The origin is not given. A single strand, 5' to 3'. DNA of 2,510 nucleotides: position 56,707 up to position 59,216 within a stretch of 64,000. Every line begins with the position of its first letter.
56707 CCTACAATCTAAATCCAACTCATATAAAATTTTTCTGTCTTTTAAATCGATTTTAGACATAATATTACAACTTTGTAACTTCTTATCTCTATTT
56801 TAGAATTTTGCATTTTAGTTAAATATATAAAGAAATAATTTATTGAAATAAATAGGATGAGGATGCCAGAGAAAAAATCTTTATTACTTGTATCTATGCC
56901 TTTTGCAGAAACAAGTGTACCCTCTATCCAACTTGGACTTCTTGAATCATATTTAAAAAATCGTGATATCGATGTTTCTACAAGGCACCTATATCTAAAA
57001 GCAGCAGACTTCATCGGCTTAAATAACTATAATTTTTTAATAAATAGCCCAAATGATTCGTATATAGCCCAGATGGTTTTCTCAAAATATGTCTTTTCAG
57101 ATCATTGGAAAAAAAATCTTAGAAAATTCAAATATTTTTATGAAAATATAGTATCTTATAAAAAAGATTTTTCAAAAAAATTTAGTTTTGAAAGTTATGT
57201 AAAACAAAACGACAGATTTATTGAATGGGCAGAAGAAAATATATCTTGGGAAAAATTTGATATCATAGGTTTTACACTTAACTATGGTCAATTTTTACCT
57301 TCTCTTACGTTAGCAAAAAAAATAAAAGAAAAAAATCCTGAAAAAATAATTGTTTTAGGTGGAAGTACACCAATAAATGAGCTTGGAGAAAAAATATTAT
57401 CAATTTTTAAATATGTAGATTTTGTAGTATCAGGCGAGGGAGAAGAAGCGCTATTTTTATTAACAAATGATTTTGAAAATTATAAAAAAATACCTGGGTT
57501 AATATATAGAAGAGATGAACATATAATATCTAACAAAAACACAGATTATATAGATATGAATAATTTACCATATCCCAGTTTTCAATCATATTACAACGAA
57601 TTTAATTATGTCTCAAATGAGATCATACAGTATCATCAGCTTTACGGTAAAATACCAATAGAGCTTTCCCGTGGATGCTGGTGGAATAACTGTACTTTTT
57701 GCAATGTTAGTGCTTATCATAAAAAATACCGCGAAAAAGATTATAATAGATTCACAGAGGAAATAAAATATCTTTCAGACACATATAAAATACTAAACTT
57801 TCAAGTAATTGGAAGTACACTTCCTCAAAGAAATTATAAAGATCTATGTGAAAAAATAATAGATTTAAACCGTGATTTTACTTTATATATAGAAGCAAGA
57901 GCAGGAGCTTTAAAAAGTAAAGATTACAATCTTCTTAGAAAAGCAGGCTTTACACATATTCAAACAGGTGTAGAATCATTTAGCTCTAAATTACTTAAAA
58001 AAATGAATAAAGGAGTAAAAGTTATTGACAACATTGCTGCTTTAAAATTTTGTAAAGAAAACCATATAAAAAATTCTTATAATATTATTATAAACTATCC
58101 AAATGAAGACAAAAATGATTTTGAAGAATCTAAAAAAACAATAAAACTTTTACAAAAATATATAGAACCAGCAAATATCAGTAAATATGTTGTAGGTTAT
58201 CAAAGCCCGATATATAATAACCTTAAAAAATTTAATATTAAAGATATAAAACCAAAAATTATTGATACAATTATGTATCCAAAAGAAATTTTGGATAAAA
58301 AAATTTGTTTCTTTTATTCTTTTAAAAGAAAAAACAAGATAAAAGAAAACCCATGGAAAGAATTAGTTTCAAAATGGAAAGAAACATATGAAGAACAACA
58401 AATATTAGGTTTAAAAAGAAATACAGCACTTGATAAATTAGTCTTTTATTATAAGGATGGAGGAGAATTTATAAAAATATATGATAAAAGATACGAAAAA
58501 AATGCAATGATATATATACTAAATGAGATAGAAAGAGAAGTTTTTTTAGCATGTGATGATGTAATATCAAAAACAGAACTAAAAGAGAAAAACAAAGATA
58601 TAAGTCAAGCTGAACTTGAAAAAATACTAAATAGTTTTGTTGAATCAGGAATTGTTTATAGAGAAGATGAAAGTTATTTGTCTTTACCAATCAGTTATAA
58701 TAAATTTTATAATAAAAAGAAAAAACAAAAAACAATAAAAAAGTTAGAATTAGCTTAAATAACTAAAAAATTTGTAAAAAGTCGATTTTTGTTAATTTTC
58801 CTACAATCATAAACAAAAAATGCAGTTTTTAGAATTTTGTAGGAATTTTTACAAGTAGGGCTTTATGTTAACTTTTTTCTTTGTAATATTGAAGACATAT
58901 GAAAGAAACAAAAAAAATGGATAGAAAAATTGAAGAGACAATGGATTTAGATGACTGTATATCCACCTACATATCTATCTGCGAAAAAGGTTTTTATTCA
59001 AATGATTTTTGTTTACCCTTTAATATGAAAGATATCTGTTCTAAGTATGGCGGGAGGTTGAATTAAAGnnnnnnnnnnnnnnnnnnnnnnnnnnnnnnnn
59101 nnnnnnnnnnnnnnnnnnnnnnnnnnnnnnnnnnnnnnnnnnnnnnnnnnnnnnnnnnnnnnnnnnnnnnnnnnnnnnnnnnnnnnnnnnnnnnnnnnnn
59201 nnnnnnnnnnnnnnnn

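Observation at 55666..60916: Class-B radical SAM locus with divergent tandem-Lrp regulator, small peptides, an Asp-rich membrane protein and a geranylgeranyl reductase: RiPP-like maturation or isoprenoid-lipid tailoring system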

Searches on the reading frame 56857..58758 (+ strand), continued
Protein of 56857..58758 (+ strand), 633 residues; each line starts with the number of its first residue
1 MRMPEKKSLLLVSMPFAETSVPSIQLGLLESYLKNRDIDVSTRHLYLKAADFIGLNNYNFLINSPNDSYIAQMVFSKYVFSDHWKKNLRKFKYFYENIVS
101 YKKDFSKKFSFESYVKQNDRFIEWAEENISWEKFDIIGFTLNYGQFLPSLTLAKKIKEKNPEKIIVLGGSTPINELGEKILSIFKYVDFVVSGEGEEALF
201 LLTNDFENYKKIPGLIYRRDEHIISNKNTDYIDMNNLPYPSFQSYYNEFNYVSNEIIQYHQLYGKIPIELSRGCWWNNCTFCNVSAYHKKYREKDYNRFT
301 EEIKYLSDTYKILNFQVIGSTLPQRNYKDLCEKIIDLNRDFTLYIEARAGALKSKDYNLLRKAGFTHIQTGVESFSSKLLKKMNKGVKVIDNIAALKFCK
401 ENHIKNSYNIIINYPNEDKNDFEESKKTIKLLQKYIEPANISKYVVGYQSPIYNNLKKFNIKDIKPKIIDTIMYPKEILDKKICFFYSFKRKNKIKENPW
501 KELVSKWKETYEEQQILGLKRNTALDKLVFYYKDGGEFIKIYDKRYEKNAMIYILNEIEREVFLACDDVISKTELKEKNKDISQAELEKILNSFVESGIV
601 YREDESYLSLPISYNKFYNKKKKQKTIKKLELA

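Call 108: search_protein_families(library=ncbifam, proteins=[L064:6977-8824:+, L071:7001-8761:+, L062:6265-6972:+, L078:6386-7588:+, P0008, P0072, P0109], max_evalue=1e-10)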
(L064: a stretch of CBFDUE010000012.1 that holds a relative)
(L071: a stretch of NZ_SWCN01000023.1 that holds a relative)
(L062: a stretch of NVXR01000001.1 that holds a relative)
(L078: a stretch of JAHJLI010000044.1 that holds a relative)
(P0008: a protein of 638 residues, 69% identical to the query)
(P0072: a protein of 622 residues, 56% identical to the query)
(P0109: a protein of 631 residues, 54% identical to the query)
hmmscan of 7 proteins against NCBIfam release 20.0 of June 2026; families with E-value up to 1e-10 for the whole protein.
L064:6977-8824:+ (615 aa): 11 families
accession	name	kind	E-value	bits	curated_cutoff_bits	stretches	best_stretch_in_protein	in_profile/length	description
TIGR03975.1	rSAM_ocin_1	subfamily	2.1e-107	360.1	281.85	1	7-605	1-606/606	RiPP maturation radical SAM C-methyltransferase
TIGR03471.1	HpnJ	equivalog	5.7e-21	74.9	577.6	1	126-425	69-361/472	hopanoid biosynthesis associated radical SAM protein HpnJ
TIGR02026.1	BchE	equivalog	8.3e-19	67.8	481.35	1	144-426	82-362/497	magnesium-protoporphyrin IX monomethyl ester anaerobic oxidative cyclase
NF038361.1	rSAM_Sden_1168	equivalog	1.8e-16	59.8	575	1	115-429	130-451/560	Sden_1168 family B12-binding radical SAM P-methyltransferase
TIGR04013.1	B12_SAM_MJ_1487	hypoth_equivalog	9.3e-16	57.6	251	1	126-305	43-194/382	TIGR04013 family B12-binding domain/radical SAM domain-containing protein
TIGR04479.1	bcpD_PhpK_rSAM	subfamily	2.1e-14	52.8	600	1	126-460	111-439/504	PhpK family radical SAM P-methyltransferase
TIGR04367.1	HpnR_B12_rSAM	equivalog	1.3e-12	47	650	1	126-399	61-324/490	hopanoid C-3 methylase HpnR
NF050148.1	rSAM_ApyD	equivalog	3.6e-12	45.5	750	1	135-427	80-364/645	RiPP biosynthesis radical SAM protein ApyD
TIGR04385.1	B12_rSAM_cofa1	equivalog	6.1e-12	45.5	450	1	141-430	86-365/438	B12 lower ligand biosynthesis radical SAM protein BzaD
TIGR04190.1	B12_SAM_Ta0216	equivalog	9.4e-12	44.3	500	1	145-424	100-389/554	TIGR04190 family B12-binding domain/radical SAM domain protein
TIGR04072.2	rSAM_ladder_B12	equivalog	9.9e-11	40.9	360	0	264-429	186-349/443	lipid biosynthesis B12-binding/radical SAM protein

L071:7001-8761:+ (587 aa): 9 families
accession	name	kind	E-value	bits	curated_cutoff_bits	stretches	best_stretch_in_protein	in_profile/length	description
TIGR03975.1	rSAM_ocin_1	subfamily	2.2e-107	360.1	281.85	1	4-587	3-606/606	RiPP maturation radical SAM C-methyltransferase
TIGR02026.1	BchE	equivalog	2.3e-20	72.9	481.35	1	137-409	82-361/497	magnesium-protoporphyrin IX monomethyl ester anaerobic oxidative cyclase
TIGR04072.2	rSAM_ladder_B12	equivalog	1e-17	64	360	1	139-411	91-347/443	lipid biosynthesis B12-binding/radical SAM protein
TIGR04367.1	HpnR_B12_rSAM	equivalog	6.8e-17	61.2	650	1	109-394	51-334/490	hopanoid C-3 methylase HpnR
TIGR03471.1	HpnJ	equivalog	1.9e-14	53.5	577.6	1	134-407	84-359/472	hopanoid biosynthesis associated radical SAM protein HpnJ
NF050148.1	rSAM_ApyD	equivalog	4.9e-14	51.6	750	1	127-407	84-360/645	RiPP biosynthesis radical SAM protein ApyD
NF038361.1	rSAM_Sden_1168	equivalog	7.7e-14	51.1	575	1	110-421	132-458/560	Sden_1168 family B12-binding radical SAM P-methyltransferase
TIGR04479.1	bcpD_PhpK_rSAM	subfamily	1.1e-13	50.4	600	1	131-442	124-437/504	PhpK family radical SAM P-methyltransferase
TIGR04013.1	B12_SAM_MJ_1487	hypoth_equivalog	1.8e-11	43.5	251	0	116-293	41-193/382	TIGR04013 family B12-binding domain/radical SAM domain-containing protein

L062:6265-6972:+ (235 aa): 2 families
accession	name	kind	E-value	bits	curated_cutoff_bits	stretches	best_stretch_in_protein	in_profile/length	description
TIGR00547.2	lolA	equivalog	1.4e-27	96.5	112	1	22-235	12-202/202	outer membrane lipoprotein periplasmic chaperone LolA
NF000661.0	PRK00031.1-3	equivalog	1.4e-12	47.5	255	1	63-234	69-224/225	outer membrane lipoprotein chaperone LolA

L078:6386-7588:+ (400 aa): 27 families (the best 25 are shown)
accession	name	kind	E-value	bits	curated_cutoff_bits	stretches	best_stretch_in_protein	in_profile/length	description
NF005208.0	PRK06676.1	equivalog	4.7e-117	391.3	368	1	16-399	8-390/391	30S ribosomal protein S1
NF010379.0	PRK13806.1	equivalog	5.5e-102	341.9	648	1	6-349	14-360/491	30S ribosomal protein S1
NF004953.0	PRK06299.1-3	equivalog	3.9e-96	322.6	720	2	10-349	33-366/580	30S ribosomal protein S1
NF004952.0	PRK06299.1-2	equivalog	2.5e-93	313.4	524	1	4-349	28-371/580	30S ribosomal protein S1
NF000907.0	PRK00087.1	equivalog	2e-87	293.9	624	1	14-365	290-646/671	bifunctional 4-hydroxy-3-methylbut-2-enyl diphosphate reductase/30S ribosomal protein S1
TIGR00717.1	rpsA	equivalog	3.7e-76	256.7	577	1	8-349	2-340/516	30S ribosomal protein S1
NF004954.0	PRK06299.1-4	equivalog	9.4e-76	255.1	727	1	6-349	2-344/560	30S ribosomal protein S1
NF004955.0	PRK06299.1-5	equivalog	1.9e-73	247.6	878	1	6-349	9-351/566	30S ribosomal protein S1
NF005911.0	PRK07899.1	equivalog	2.1e-69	234.5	691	1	11-350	20-361/486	30S ribosomal protein S1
NF004951.0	PRK06299.1-1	equivalog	3.6e-67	227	918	1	6-349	2-344/556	30S ribosomal protein S1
NF004956.0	PRK06299.1-6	equivalog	5.5e-53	180.4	711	1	6-347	14-351/554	30S ribosomal protein S1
NF040579.1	S1_dom_CvfD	subfamily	1.2e-34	119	117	2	195-268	2-76/113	CvfD/Ygs/GSP13 family RNA-binding post-transcriptional regulator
NF005973.0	PRK08059.1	equivalog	8.3e-32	109.9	148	2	192-271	3-83/123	S1 domain-containing post-transcriptional regulator GSP13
NF008805.1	PRK11824.1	equivalog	9.5e-31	106.9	471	2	276-350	606-679/683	polyribonucleotide nucleotidyltransferase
TIGR03591.1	polynuc_phos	equivalog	2e-29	102.5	525.05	2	165-266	587-688/689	polyribonucleotide nucleotidyltransferase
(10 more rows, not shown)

P0008 (638 aa): 12 families
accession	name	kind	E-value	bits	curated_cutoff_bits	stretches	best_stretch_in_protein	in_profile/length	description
TIGR03975.1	rSAM_ocin_1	subfamily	6e-111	371.8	281.85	1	9-611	2-606/606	RiPP maturation radical SAM C-methyltransferase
TIGR02026.1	BchE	equivalog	9.6e-26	90.7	481.35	1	153-432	84-366/497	magnesium-protoporphyrin IX monomethyl ester anaerobic oxidative cyclase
NF050148.1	rSAM_ApyD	equivalog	4.5e-25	88.1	750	1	122-424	64-359/645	RiPP biosynthesis radical SAM protein ApyD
TIGR04014.1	B12_SAM_MJ_0865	equivalog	1.3e-19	70.4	360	1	131-428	37-333/434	methyl-coenzyme M reductase glutamine C-methyltransferase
TIGR04072.2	rSAM_ladder_B12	equivalog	9.8e-16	57.4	360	1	152-433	90-351/443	lipid biosynthesis B12-binding/radical SAM protein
TIGR03471.1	HpnJ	equivalog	5.7e-15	55.1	577.6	1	128-424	65-358/472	hopanoid biosynthesis associated radical SAM protein HpnJ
TIGR04385.1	B12_rSAM_cofa1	equivalog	2.4e-14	53.4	450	1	107-433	44-363/438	B12 lower ligand biosynthesis radical SAM protein BzaD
TIGR04295.1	B12_rSAM_oligo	hypoth_equivalog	2.9e-14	52.6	400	1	185-406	123-337/422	TIGR04295 family B12-binding domain-containing radical SAM protein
TIGR04367.1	HpnR_B12_rSAM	equivalog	1.2e-13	50.5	650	1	129-413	57-335/490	hopanoid C-3 methylase HpnR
NF038361.1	rSAM_Sden_1168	equivalog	1.8e-13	49.9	575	1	126-342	134-361/560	Sden_1168 family B12-binding radical SAM P-methyltransferase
TIGR04013.1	B12_SAM_MJ_1487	hypoth_equivalog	2.9e-13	49.4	251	0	114-297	24-184/382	TIGR04013 family B12-binding domain/radical SAM domain-containing protein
NF033712.0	B12_rSAM_KedN5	subfamily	1.6e-11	43.1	700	0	131-306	61-237/624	KedN5 family methylcobalamin-dependent radical SAM C-methyltransferase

P0072 (622 aa): 12 families
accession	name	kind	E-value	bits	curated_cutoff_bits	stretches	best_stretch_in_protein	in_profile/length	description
TIGR03975.1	rSAM_ocin_1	subfamily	2.5e-99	333.5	281.85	1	1-599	6-606/606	RiPP maturation radical SAM C-methyltransferase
NF050148.1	rSAM_ApyD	equivalog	3.4e-26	91.8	750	1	112-415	66-362/645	RiPP biosynthesis radical SAM protein ApyD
TIGR02026.1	BchE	equivalog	3.8e-25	88.7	481.35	1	139-416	82-362/497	magnesium-protoporphyrin IX monomethyl ester anaerobic oxidative cyclase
TIGR03471.1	HpnJ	equivalog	1.3e-19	70.4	577.6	1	121-415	69-361/472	hopanoid biosynthesis associated radical SAM protein HpnJ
TIGR04367.1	HpnR_B12_rSAM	equivalog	7.9e-19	67.5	650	1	116-408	56-341/490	hopanoid C-3 methylase HpnR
TIGR04014.1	B12_SAM_MJ_0865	equivalog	1.3e-17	63.7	360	1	150-416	69-333/434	methyl-coenzyme M reductase glutamine C-methyltransferase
TIGR04385.1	B12_rSAM_cofa1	equivalog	2.3e-17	63.4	450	1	140-417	90-362/438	B12 lower ligand biosynthesis radical SAM protein BzaD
NF038361.1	rSAM_Sden_1168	equivalog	1.2e-14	53.8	575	1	115-409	135-441/560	Sden_1168 family B12-binding radical SAM P-methyltransferase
TIGR04013.1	B12_SAM_MJ_1487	hypoth_equivalog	2.2e-13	49.8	251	1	78-416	9-330/382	TIGR04013 family B12-binding domain/radical SAM domain-containing protein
TIGR04072.2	rSAM_ladder_B12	equivalog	1.8e-12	46.7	360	1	148-414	97-344/443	lipid biosynthesis B12-binding/radical SAM protein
TIGR04295.1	B12_rSAM_oligo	hypoth_equivalog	3.9e-12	45.6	400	1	174-381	124-324/422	TIGR04295 family B12-binding domain-containing radical SAM protein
TIGR04479.1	bcpD_PhpK_rSAM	subfamily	4.7e-12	45.1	600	1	117-448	107-436/504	PhpK family radical SAM P-methyltransferase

P0109 (631 aa): 13 families
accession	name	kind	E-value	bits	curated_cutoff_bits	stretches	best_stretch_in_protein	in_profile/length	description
TIGR03975.1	rSAM_ocin_1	subfamily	3e-114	382.7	281.85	1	8-611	1-606/606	RiPP maturation radical SAM C-methyltransferase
TIGR02026.1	BchE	equivalog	3.2e-24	85.7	481.35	1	152-432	83-366/497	magnesium-protoporphyrin IX monomethyl ester anaerobic oxidative cyclase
NF050148.1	rSAM_ApyD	equivalog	9.4e-24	83.8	750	1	118-426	60-361/645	RiPP biosynthesis radical SAM protein ApyD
TIGR04014.1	B12_SAM_MJ_0865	equivalog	3.6e-22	78.8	360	1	161-428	68-333/434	methyl-coenzyme M reductase glutamine C-methyltransferase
TIGR04479.1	bcpD_PhpK_rSAM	subfamily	1.1e-21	76.8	600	1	139-465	118-441/504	PhpK family radical SAM P-methyltransferase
TIGR03471.1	HpnJ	equivalog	8.2e-20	71.1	577.6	1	148-425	84-359/472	hopanoid biosynthesis associated radical SAM protein HpnJ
TIGR04013.1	B12_SAM_MJ_1487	hypoth_equivalog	2.5e-19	69.4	251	1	116-429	27-331/382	TIGR04013 family B12-binding domain/radical SAM domain-containing protein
TIGR04072.2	rSAM_ladder_B12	equivalog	5e-19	68.3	360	1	151-453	89-370/443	lipid biosynthesis B12-binding/radical SAM protein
NF038361.1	rSAM_Sden_1168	equivalog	3.3e-18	65.6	575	1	131-423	139-443/560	Sden_1168 family B12-binding radical SAM P-methyltransferase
TIGR04295.1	B12_rSAM_oligo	hypoth_equivalog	4.1e-18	65.3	400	1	185-427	123-358/422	TIGR04295 family B12-binding domain-containing radical SAM protein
TIGR04367.1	HpnR_B12_rSAM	equivalog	6.5e-15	54.6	650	1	122-414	51-336/490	hopanoid C-3 methylase HpnR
TIGR04385.1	B12_rSAM_cofa1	equivalog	1.3e-14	54.3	450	1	150-429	88-362/438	B12 lower ligand biosynthesis radical SAM protein BzaD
TIGR04190.1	B12_SAM_Ta0216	equivalog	4.3e-13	48.7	500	1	148-312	96-273/554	TIGR04190 family B12-binding domain/radical SAM domain protein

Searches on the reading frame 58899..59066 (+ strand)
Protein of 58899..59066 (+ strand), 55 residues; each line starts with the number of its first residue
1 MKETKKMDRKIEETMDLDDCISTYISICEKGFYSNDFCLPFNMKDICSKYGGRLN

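Call 3: search_protein_families(library=pfam, proteins=[window:58899-59066:+], max_evalue=0.01)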
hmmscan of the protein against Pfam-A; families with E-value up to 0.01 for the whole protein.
window:58899-59066:+ (55 aa): 0 families

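Call 4: search_protein_families(library=ncbifam, proteins=[window:58899-59066:+], max_evalue=0.01)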
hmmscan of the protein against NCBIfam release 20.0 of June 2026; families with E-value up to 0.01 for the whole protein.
window:58899-59066:+ (55 aa): 0 families

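Call 49: find_homologous_proteins(query=A3, max_evalue=10)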
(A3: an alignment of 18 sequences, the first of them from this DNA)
Query A3 (18 sequences) (55 aa, profile of the alignment): 45 proteins with E <= 10 among 370 candidates.
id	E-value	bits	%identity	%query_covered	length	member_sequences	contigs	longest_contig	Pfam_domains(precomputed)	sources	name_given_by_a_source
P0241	4.8e-14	70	35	62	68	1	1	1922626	-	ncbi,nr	ncbi:MAG: hypothetical protein JSW60_06535 [Thermoplasmatales archaeon]|nr:MAG: hypothetical protein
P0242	5.0e-14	69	42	100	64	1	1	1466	-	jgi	-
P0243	1.4e-12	65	40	73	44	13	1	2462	-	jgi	-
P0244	1.2e-11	62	50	51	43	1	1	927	-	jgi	jgi:hypothetical protein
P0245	1.7e-11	61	39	84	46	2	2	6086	-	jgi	jgi:hypothetical protein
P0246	2.2e-11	61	31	82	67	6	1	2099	-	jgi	jgi:hypothetical protein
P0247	2.4e-11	61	39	75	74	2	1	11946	-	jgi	-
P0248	2.7e-11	61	38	62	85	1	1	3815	-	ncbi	-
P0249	3.4e-11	60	100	7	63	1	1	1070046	-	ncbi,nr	ncbi:MAG: hypothetical protein JSW62_05615 [Thermoplasmatales archaeon]|nr:MAG: hypothetical protein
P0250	3.7e-11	60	69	24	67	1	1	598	-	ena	-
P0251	3.8e-11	60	62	24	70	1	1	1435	-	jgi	-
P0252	3.9e-11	60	69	24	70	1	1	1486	-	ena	-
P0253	3.9e-11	60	77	24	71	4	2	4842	-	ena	-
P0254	5.1e-11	60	40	55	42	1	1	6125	-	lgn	-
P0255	6.0e-11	60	77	24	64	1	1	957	-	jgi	-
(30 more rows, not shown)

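Call 89: search_protein_families(library=padloc, proteins=[window:58899-59066:+], max_evalue=0.01)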
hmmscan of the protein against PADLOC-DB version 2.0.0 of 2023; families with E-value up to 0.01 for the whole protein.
window:58899-59066:+ (55 aa): 0 families
